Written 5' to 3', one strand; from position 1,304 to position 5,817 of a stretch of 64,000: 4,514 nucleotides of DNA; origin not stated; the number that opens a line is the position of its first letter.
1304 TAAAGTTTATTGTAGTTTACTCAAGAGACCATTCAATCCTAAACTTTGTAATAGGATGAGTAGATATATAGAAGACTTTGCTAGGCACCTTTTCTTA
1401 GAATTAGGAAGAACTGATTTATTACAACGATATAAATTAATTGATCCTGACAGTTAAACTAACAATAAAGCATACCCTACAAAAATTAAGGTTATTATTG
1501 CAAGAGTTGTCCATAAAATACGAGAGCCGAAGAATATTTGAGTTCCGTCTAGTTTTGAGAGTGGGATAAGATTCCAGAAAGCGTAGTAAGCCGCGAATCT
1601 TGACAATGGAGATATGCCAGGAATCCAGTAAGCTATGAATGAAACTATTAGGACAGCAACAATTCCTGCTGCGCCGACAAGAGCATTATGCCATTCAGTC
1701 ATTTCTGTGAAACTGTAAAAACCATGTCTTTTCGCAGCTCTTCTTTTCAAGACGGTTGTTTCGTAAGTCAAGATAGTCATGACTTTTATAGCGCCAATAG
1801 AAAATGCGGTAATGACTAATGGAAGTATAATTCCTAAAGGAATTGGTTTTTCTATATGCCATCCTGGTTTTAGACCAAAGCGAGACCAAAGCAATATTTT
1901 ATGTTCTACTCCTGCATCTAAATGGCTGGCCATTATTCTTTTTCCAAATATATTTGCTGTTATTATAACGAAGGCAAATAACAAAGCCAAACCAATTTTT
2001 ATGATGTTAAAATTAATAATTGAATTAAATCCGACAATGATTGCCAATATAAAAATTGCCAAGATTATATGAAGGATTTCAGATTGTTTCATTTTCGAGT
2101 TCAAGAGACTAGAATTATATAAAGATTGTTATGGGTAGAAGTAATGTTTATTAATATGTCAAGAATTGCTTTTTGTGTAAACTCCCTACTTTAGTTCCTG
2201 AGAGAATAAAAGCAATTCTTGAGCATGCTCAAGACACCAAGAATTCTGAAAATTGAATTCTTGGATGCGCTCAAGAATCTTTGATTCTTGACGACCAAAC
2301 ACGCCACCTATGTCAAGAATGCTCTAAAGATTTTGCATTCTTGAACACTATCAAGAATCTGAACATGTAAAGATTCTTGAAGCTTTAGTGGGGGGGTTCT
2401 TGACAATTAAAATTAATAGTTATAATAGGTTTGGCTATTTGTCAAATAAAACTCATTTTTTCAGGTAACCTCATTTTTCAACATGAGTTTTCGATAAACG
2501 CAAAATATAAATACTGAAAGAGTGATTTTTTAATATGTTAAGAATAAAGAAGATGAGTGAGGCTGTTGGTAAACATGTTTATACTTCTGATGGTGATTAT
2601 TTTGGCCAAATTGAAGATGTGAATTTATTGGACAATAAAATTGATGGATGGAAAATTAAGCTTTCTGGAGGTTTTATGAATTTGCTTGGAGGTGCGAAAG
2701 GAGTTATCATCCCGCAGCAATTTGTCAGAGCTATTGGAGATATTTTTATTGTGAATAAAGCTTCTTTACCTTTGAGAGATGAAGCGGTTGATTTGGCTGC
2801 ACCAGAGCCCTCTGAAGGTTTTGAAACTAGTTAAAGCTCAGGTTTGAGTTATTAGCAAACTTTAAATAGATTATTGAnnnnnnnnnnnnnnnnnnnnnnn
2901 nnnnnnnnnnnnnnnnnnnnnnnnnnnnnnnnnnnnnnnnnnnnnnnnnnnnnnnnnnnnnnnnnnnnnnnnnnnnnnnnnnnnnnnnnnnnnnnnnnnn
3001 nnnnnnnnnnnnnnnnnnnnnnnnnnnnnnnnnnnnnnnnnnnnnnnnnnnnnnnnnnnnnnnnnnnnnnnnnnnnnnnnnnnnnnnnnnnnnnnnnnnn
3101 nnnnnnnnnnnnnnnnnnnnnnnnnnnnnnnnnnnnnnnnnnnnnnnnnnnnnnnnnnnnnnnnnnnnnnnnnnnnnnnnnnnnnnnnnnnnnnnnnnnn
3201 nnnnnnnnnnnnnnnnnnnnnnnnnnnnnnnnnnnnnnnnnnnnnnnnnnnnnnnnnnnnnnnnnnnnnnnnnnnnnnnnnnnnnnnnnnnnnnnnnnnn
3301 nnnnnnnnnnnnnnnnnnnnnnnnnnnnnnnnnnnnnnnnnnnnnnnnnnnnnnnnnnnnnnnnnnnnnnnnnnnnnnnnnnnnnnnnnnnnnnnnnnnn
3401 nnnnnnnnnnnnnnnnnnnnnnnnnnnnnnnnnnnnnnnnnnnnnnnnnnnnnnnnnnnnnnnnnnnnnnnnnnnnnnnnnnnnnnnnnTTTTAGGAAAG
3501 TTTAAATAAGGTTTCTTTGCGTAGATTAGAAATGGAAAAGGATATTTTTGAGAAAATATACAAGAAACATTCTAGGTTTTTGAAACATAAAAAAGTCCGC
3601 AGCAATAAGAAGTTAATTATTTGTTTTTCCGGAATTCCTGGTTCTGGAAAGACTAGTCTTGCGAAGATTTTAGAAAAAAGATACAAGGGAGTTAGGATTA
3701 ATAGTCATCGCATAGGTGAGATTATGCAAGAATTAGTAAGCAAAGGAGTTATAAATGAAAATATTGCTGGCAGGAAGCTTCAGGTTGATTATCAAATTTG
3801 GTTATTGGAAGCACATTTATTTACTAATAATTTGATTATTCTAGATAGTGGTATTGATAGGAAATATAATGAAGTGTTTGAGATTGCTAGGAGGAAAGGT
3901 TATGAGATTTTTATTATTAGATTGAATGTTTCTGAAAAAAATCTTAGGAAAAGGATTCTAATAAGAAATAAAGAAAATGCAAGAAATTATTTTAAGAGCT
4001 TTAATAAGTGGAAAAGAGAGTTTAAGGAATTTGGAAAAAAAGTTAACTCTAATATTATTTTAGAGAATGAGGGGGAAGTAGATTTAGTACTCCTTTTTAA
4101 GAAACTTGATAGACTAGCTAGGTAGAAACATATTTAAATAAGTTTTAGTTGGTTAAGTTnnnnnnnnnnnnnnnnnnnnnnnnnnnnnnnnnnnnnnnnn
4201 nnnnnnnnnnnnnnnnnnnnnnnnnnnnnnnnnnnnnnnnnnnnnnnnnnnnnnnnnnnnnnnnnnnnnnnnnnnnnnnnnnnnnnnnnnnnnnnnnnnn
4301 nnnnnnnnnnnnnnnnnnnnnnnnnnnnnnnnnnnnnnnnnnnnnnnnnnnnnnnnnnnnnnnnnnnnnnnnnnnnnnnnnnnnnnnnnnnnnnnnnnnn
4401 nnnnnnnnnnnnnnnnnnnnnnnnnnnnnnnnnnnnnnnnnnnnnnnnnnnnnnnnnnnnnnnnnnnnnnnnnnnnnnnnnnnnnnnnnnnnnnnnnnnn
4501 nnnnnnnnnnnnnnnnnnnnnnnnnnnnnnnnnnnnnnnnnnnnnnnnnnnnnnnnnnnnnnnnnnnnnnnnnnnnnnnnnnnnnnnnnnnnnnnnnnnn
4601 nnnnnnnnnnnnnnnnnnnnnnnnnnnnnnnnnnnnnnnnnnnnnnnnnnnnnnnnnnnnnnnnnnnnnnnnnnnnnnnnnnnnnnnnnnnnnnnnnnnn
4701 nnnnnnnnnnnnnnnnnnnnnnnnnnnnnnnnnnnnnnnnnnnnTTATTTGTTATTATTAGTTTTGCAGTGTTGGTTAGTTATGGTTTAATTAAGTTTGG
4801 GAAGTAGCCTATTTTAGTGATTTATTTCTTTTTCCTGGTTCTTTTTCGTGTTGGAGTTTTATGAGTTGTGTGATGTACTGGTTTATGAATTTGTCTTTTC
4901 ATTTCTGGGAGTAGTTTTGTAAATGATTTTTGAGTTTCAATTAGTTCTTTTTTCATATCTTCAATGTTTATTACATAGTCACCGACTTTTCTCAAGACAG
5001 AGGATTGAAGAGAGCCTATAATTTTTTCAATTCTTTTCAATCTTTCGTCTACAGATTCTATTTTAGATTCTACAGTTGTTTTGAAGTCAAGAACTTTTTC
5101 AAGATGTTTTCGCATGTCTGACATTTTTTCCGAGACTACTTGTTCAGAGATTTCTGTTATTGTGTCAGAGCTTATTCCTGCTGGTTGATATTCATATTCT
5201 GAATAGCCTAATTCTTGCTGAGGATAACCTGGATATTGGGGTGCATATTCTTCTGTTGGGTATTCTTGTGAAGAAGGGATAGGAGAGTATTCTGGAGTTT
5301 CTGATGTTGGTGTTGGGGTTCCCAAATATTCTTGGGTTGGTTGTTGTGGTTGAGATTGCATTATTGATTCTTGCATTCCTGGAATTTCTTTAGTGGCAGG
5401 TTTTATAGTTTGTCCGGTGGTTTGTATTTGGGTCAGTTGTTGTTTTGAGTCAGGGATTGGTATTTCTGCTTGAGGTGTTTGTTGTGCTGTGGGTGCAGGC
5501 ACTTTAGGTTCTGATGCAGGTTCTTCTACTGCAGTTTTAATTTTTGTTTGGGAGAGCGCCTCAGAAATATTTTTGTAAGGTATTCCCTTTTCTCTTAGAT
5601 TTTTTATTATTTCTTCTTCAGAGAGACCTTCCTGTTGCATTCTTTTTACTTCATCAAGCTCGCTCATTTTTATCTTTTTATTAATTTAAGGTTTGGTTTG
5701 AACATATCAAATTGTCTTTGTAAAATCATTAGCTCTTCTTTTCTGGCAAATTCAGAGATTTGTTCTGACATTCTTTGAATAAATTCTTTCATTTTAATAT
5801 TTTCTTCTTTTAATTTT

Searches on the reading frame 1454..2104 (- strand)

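Call 65: search_protein_families(library=pfam, proteins=[window:1454-2104:-], max_evalue=0.01)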
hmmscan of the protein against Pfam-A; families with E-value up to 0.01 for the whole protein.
window:1454-2104:- (216 aa): 1 family
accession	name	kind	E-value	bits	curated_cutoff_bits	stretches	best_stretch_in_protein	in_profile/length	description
PF02163.28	Peptidase_M50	-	0.0015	18.3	27.2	0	117-161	69-99/221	Peptidase family M50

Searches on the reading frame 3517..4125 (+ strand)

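Call 65: search_protein_families(library=pfam, proteins=[window:3517-4125:+], max_evalue=0.01)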
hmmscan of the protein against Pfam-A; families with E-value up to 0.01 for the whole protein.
window:3517-4125:+ (202 aa): 9 families
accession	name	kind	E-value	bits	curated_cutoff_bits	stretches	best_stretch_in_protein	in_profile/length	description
PF13238.12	AAA_18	-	1.5e-09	38.8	29.4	1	35-156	1-117/128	AAA domain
PF13671.12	AAA_33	-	4.4e-08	34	27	1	35-168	2-139/143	AAA domain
PF13521.12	AAA_28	-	1.6e-05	25.6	27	1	35-113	2-83/164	AAA domain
PF13207.12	AAA_17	-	1.6e-05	25.6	27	1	39-150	2-122/136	AAA domain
PF06414.18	Zeta_toxin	-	8.2e-05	22.6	22.3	1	22-155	5-151/199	Zeta toxin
PF08433.16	KTI12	-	0.00028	20.9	22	1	35-153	4-122/271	Chromatin associated protein KTI12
PF00004.35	AAA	-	0.0012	19.8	21.2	1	35-73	1-38/131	ATPase family associated with various cellular activities (AAA)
PF20720.3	nSTAND3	-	0.0023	18.1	27.2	1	30-66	15-51/155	Novel STAND NTPase 3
PF00406.28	ADK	-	0.0066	17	26.8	0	38-167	2-140/151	Adenylate kinase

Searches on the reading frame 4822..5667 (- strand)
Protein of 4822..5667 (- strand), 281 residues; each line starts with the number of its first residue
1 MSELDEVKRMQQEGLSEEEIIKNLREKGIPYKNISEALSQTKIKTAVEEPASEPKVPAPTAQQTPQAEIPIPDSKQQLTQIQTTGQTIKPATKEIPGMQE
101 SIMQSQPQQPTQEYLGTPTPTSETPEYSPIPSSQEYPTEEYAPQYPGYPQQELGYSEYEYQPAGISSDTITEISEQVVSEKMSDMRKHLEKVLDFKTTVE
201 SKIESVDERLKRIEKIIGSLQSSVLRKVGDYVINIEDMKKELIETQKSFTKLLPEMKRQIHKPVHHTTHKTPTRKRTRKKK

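Call 65: search_protein_families(library=pfam, proteins=[window:4822-5667:-], max_evalue=0.01)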
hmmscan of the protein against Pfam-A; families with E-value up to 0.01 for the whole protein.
window:4822-5667:- (281 aa): 2 families
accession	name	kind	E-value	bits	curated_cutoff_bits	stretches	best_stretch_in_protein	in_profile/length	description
PF07464.16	ApoLp-III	-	0.00042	20.9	36.3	1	181-261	3-86/146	Apolipophorin-III precursor (apoLp-III)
PF04760.21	IF2_N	-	0.0029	17.8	25.3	1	14-46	14-46/53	Translation initiation factor IF-2, N-terminal region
